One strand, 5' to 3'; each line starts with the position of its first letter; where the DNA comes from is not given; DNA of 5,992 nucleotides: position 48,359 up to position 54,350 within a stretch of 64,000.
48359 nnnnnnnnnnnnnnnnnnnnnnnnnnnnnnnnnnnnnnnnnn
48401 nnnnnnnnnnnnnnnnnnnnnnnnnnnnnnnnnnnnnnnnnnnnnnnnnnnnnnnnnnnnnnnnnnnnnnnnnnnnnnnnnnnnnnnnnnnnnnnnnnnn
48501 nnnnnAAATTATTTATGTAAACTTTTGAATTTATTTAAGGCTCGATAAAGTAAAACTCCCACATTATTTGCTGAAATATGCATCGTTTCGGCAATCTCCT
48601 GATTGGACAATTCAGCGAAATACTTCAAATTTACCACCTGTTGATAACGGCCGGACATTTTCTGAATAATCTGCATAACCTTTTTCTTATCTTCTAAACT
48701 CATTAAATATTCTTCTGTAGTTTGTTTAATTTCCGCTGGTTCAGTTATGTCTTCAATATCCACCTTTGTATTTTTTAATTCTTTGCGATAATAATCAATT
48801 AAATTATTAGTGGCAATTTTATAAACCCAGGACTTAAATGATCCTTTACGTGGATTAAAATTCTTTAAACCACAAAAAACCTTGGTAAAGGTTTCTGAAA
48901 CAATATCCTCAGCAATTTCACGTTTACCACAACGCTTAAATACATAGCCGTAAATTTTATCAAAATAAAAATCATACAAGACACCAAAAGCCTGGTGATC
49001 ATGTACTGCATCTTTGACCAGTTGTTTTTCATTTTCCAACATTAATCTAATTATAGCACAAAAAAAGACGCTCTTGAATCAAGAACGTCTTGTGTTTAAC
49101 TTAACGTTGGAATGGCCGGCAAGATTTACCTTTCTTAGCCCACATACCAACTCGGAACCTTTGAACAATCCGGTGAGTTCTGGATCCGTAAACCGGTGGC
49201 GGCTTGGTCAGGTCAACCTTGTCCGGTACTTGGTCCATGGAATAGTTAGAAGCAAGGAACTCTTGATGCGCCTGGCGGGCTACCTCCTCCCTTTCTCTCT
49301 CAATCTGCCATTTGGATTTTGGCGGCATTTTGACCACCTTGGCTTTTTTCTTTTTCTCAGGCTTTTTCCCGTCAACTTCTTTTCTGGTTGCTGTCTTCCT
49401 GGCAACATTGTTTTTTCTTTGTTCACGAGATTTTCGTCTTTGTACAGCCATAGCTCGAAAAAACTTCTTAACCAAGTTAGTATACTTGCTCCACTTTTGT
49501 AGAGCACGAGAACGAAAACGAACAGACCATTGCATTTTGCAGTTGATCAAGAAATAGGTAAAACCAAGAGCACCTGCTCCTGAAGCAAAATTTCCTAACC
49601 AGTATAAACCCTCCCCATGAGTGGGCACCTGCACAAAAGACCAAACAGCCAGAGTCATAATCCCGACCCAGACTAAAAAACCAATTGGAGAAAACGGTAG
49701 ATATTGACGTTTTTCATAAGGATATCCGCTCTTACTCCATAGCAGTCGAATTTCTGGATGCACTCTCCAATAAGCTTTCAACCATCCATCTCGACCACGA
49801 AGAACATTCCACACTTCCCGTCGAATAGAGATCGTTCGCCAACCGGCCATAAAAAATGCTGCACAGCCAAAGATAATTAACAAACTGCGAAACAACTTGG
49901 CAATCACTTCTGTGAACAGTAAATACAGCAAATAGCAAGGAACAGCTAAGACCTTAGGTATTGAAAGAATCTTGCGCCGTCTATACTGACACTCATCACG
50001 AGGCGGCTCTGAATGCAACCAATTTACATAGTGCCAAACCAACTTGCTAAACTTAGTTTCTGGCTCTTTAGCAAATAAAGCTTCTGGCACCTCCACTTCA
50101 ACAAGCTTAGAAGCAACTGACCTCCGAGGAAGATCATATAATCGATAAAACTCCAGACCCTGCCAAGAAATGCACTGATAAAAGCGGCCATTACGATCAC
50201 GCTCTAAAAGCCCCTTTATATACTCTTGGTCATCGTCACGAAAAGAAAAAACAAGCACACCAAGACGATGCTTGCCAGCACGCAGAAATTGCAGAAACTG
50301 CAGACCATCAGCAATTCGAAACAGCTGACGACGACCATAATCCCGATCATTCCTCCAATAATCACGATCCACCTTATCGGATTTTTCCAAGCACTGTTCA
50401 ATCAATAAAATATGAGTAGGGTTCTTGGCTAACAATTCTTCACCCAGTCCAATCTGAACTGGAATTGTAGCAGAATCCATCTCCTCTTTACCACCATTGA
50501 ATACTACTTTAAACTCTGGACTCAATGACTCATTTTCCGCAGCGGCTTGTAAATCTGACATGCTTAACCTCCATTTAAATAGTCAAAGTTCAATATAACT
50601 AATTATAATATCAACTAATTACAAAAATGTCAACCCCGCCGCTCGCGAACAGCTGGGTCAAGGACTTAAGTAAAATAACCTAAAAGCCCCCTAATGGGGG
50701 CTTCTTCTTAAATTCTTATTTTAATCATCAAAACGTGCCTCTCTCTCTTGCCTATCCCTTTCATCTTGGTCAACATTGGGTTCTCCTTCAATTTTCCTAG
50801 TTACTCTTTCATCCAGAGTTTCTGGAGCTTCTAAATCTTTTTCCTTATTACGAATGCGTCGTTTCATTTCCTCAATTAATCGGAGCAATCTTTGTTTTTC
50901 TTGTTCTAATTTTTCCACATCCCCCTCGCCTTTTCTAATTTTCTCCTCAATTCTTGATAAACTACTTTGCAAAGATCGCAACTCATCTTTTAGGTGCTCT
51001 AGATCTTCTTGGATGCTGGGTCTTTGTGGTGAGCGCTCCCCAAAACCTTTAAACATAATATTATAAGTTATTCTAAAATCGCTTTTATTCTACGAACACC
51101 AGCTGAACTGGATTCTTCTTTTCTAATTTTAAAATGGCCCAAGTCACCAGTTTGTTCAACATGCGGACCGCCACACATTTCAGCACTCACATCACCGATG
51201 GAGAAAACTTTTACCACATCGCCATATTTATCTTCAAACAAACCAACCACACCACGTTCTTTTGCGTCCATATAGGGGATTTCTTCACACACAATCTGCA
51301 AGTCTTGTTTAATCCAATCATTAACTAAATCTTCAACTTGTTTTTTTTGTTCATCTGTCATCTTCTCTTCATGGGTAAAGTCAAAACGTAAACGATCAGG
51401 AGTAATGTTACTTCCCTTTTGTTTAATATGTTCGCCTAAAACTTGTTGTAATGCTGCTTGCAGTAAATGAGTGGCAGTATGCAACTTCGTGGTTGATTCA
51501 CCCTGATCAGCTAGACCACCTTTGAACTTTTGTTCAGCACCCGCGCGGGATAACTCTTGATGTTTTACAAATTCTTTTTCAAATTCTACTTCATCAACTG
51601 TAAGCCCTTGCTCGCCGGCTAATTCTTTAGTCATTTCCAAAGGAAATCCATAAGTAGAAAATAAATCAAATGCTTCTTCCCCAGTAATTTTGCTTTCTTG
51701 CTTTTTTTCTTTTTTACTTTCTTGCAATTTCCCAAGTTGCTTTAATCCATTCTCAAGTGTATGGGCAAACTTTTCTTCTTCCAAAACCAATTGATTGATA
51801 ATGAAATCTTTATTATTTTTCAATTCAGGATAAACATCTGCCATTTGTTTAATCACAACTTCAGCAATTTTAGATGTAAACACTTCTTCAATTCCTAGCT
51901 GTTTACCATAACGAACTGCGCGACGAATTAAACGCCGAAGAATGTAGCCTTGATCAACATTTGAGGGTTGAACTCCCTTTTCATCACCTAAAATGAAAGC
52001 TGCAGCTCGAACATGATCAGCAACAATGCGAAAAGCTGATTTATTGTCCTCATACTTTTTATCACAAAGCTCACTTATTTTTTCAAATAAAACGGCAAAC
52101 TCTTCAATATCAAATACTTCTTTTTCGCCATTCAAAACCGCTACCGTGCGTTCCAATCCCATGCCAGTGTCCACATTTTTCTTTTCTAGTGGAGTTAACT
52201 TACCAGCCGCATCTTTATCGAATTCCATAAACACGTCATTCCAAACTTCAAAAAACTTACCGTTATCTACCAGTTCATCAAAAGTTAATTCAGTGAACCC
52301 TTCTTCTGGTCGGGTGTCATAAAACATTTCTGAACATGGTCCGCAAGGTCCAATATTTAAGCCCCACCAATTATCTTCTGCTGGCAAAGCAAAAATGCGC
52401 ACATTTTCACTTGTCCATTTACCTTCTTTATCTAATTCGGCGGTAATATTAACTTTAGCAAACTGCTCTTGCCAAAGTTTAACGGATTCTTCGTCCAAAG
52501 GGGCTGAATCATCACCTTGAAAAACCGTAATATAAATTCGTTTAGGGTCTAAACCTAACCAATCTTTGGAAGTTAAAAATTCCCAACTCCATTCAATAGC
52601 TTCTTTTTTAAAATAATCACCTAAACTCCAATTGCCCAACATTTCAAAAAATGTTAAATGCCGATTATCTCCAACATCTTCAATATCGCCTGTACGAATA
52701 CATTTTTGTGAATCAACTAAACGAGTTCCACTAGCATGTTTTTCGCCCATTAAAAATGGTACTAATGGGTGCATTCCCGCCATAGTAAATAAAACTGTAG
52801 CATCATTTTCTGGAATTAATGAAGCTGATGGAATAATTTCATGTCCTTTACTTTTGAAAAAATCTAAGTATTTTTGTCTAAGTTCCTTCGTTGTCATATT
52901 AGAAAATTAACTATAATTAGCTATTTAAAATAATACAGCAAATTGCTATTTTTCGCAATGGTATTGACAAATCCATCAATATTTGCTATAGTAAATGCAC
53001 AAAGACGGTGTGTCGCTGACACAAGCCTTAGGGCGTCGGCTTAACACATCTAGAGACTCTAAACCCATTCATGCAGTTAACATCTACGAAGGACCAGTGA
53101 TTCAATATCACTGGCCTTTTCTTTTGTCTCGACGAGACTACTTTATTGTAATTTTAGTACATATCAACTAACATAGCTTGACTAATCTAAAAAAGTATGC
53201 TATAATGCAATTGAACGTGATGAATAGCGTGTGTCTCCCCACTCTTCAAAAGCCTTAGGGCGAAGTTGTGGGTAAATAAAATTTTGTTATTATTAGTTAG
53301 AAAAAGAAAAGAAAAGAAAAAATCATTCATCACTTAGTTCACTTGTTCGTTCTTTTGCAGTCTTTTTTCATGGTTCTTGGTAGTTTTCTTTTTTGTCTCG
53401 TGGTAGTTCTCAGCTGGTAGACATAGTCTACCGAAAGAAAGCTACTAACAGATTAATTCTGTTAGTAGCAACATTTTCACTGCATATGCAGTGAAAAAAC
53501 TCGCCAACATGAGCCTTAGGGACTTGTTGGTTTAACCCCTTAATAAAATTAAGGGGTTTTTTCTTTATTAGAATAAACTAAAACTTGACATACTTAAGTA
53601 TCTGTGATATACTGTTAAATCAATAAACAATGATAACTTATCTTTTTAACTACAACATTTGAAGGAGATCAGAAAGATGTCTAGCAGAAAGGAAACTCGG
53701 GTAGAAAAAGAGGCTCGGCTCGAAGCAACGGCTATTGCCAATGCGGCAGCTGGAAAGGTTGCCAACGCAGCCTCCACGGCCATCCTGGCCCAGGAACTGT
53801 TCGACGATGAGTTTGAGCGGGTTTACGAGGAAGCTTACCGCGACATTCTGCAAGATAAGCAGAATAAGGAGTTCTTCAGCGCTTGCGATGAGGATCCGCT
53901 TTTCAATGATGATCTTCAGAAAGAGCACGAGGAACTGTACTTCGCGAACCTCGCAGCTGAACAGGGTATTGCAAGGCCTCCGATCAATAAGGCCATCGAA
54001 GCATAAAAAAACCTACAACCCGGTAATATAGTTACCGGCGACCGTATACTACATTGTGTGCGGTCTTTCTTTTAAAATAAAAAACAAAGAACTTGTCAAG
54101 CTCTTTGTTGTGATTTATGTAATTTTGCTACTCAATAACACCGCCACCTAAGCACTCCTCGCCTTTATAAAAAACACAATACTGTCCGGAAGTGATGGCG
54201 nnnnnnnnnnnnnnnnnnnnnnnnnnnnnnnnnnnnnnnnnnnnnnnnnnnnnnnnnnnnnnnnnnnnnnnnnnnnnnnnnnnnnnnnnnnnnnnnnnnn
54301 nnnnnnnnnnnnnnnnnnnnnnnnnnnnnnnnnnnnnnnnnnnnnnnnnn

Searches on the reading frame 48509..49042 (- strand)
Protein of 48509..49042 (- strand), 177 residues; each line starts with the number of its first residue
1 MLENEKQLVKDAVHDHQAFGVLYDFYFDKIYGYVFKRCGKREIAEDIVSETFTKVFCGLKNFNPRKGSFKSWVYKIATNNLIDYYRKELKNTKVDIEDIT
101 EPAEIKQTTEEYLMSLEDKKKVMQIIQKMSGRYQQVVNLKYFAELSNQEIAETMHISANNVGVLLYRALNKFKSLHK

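Call 81: search_protein_families(library=pfam, proteins=[window:48509-49042:-], max_evalue=0.01)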
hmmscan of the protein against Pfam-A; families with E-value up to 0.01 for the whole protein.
window:48509-49042:- (177 aa): 5 families
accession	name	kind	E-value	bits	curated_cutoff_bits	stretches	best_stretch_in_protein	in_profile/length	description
PF04542.20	Sigma70_r2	-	3.6e-16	59.2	24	1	23-88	2-68/71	Sigma-70 region 2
PF08281.18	Sigma70_r4_2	-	2.1e-13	50.1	25.7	1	121-171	3-53/54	Sigma-70, region 4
PF04545.22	Sigma70_r4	-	8.1e-06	25.7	24.1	1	126-171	2-47/50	Sigma-70, region 4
PF07638.17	Sigma70_ECF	-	7.3e-05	23.2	21.1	1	84-161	103-168/185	ECF sigma factor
PF00196.25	GerE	-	0.00043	20.3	23.5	1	144-173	17-46/57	Bacterial regulatory proteins, luxR family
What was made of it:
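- An ECF sigma gene lies 9 kb away (48509-49042, call 81).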

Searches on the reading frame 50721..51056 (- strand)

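Call 81: search_protein_families(library=pfam, proteins=[window:50721-51056:-], max_evalue=0.01)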
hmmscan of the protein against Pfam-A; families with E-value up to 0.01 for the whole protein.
window:50721-51056:- (111 aa): 9 families
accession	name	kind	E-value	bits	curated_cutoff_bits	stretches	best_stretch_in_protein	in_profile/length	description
PF19220.6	Rod_CreS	-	1.9e-05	24.3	100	1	11-107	91-190/359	Crescentin, rod domain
PF16515.11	HIP1_clath_bdg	-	0.00076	20.3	28.8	1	14-57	56-99/99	Clathrin-binding domain of Huntingtin-interacting protein 1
PF10498.14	IFT57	-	0.00096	18.7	40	1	15-74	266-325/360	Intra-flagellar transport protein 57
PF05667.16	CCDC22_CC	-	0.0039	16.8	39.2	1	15-76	203-264/477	CCDC22 protein coiled-coil region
PF20492.3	ERM_helical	-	0.0057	17.2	40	1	15-108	18-107/120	Ezrin/radixin/moesin, alpha-helical domain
PF14932.11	HAUS-augmin3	-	0.0062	16.5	29.4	1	14-77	77-140/260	HAUS augmin-like complex subunit 3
PF24615.2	Spectrin_Anc-1_2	-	0.0075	17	28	1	14-76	38-98/105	Nuclear anchorage protein 1, spectrin repeat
PF06009.19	Laminin_II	-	0.0076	16.7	33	1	14-72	28-86/138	Laminin Domain II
PF21924.1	XRCC4_CC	-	0.0082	16.7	27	0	16-70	22-77/78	XRCC4 coiled-coil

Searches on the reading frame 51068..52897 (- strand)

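Call 81: search_protein_families(library=pfam, proteins=[window:51068-52897:-], max_evalue=0.01)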
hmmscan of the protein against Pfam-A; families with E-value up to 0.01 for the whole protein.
window:51068-52897:- (609 aa): 2 families
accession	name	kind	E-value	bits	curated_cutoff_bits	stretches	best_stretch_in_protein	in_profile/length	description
PF01411.24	tRNA-synt_2c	-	1.9e-145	486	30.3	1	5-477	1-453/552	tRNA synthetases class II (A)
PF07973.19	tRNA_SAD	-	8.4e-16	58.1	24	1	562-604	1-43/44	Threonyl and Alanyl tRNA synthetase second additional domain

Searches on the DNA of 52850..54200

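Call 87: search_rna_families(source=window, start=52850, end=54200, threshold=evalue, max_evalue=0.1)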
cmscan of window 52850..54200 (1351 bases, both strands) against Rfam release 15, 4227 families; matches with E-value up to 0.1: 2.
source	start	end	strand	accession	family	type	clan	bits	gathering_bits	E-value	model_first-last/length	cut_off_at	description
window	54075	54176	-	RF00378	Qrr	Gene; sRNA;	-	24.4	50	0.081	1-108/108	no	Qrr RNA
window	53501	53564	+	RF02837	anti-hemB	Gene; sRNA;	-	19.8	49.5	0.08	1-81/81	no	Burkholderia RNA 7 (anti-hemB)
